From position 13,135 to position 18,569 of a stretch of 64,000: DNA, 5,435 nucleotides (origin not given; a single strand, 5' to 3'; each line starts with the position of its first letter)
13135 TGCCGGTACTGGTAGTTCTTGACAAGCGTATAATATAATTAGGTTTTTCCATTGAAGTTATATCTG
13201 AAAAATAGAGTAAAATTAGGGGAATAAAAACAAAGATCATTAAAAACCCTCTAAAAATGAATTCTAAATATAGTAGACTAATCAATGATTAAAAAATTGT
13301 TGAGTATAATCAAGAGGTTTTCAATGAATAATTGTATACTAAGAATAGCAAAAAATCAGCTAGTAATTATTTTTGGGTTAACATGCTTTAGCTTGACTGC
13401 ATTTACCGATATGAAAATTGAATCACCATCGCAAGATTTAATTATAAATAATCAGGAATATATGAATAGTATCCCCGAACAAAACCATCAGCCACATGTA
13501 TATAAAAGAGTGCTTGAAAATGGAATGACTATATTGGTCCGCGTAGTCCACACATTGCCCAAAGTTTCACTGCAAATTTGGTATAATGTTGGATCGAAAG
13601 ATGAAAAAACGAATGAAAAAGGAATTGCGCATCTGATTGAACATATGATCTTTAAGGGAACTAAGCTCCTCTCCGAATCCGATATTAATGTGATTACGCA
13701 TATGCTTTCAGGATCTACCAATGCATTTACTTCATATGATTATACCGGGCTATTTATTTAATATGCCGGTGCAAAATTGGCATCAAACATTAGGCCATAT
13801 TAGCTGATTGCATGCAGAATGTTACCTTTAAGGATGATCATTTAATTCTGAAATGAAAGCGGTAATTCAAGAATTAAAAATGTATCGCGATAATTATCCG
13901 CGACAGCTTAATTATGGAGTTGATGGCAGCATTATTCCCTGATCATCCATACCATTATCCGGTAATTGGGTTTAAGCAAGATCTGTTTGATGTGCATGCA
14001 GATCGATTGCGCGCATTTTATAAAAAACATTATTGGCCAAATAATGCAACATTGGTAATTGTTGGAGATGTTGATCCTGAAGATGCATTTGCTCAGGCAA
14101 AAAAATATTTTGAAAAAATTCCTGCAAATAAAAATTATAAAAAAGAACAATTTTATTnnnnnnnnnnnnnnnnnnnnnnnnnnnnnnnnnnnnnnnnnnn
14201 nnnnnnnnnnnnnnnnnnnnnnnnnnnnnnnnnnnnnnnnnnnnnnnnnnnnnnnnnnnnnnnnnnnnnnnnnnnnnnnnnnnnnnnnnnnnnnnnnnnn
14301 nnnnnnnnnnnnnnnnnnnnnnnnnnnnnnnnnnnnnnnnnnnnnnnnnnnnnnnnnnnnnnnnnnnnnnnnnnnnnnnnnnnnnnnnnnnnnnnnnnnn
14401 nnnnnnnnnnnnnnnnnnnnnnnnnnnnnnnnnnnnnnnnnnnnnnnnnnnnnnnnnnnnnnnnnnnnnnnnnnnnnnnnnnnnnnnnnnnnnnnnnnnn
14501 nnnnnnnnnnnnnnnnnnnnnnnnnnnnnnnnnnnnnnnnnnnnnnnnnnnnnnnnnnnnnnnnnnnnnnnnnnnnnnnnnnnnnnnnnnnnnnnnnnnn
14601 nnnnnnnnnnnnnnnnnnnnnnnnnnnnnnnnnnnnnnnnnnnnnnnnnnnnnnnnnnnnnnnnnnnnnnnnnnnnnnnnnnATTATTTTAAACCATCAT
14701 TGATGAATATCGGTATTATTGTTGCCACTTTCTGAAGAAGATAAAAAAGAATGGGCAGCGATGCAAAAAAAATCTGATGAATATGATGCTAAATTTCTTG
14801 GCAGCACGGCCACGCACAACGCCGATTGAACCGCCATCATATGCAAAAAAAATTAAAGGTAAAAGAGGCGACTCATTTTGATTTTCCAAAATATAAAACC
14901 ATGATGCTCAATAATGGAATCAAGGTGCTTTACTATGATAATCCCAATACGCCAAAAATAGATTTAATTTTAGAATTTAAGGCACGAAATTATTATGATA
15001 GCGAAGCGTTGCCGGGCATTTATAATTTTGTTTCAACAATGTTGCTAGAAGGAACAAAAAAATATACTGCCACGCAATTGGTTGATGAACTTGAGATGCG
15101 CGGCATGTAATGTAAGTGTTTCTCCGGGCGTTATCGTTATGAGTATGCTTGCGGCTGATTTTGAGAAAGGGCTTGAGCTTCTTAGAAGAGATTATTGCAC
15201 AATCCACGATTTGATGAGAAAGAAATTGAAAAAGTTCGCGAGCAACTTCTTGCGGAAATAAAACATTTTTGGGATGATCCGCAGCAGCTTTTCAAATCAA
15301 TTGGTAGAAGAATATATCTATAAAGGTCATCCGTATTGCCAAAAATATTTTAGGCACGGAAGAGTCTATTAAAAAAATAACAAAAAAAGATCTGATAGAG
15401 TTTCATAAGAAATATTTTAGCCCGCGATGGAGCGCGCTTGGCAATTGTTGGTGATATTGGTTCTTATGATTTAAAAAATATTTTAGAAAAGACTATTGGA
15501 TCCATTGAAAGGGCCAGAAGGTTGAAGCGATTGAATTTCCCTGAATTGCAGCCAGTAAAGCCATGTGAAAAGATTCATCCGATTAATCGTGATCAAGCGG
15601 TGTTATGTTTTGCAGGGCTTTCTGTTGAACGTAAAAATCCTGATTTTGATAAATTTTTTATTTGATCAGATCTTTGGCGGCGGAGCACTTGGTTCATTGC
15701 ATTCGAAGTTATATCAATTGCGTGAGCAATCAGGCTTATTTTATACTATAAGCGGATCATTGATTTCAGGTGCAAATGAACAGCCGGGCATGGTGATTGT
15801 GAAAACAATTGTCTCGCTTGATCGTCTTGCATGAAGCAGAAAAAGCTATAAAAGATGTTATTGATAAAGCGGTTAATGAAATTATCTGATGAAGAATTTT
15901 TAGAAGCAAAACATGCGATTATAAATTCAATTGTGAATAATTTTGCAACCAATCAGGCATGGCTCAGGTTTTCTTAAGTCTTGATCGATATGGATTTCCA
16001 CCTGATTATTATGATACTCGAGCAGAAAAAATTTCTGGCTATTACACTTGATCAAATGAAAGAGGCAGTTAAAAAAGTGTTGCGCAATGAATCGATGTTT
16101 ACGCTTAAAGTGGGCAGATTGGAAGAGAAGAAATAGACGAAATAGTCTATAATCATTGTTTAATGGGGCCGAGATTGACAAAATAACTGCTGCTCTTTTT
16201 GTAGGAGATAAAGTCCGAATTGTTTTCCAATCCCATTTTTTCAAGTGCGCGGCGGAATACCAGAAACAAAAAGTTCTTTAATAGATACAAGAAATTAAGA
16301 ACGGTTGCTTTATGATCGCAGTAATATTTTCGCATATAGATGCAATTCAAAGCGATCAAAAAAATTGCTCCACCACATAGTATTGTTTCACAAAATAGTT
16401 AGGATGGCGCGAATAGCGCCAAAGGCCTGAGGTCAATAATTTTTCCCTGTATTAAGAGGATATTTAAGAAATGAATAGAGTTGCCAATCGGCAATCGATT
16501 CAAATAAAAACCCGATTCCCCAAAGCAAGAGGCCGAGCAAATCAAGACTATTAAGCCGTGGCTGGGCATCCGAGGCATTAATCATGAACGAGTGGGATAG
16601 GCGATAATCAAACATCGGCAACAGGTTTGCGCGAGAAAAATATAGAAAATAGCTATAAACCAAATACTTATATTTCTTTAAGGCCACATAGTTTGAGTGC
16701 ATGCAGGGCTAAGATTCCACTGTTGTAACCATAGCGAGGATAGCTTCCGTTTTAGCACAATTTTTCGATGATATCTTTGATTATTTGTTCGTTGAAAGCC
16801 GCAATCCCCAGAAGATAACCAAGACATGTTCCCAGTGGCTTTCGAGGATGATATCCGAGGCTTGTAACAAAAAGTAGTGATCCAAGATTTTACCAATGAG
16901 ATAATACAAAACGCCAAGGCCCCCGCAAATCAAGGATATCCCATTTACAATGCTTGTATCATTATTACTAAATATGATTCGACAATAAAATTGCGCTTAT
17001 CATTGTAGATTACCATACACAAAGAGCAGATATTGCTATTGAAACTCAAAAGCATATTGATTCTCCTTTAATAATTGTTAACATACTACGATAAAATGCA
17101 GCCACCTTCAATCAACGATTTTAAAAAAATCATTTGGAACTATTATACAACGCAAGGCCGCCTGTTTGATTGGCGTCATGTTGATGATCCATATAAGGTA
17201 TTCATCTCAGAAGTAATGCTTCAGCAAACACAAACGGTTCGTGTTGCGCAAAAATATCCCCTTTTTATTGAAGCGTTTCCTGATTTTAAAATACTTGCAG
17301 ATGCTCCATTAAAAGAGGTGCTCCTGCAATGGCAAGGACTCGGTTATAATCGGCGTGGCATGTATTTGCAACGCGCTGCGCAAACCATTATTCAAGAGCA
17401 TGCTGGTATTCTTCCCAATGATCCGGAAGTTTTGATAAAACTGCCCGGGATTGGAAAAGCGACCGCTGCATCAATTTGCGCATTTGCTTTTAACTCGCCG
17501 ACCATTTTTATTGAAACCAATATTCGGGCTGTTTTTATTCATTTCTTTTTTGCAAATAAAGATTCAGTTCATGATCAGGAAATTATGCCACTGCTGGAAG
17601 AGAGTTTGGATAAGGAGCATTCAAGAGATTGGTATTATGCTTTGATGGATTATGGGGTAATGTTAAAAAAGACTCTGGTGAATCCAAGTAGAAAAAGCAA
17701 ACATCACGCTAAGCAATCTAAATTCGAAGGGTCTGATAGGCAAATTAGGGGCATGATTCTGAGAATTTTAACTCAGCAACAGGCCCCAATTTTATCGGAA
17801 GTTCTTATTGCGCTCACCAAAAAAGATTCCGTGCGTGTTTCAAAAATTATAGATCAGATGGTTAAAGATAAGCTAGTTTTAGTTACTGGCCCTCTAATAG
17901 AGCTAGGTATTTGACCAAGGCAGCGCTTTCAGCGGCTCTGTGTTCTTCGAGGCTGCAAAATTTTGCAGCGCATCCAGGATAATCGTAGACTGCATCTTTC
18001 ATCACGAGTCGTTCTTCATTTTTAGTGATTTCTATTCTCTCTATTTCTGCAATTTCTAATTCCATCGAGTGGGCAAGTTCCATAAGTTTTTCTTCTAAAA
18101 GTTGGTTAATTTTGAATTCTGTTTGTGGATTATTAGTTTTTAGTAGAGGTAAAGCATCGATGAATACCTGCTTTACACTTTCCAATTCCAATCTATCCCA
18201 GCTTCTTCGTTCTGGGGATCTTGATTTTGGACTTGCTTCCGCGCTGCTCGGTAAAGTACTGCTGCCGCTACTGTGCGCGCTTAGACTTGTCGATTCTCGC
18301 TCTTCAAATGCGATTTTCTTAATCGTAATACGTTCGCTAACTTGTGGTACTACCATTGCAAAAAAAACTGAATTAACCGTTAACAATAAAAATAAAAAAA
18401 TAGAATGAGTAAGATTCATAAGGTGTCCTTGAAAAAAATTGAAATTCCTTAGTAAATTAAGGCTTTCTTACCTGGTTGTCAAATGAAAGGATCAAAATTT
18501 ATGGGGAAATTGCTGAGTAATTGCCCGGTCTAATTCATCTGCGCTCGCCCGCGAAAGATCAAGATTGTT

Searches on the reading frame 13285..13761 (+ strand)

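Call 82: search_protein_families(library=pfam, proteins=[window:13285-13761:+], max_evalue=0.01)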
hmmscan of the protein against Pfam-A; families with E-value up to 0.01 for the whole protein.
window:13285-13761:+ (158 aa): 1 family
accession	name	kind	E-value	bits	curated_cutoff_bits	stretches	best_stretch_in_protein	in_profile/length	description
PF00675.25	Peptidase_M16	-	6.6e-15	55.7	22.3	1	90-154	9-73/149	Insulinase (Peptidase family M16)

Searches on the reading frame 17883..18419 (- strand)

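Call 69: search_protein_families(library=pfam, proteins=[window:17883-18419:-], max_evalue=0.1)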
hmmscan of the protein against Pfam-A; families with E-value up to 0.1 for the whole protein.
window:17883-18419:- (178 aa): 1 family
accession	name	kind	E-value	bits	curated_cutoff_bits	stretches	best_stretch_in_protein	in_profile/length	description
PF05323.17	Pox_A21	-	0.085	13.9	25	0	7-42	2-37/111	Poxvirus A21 Protein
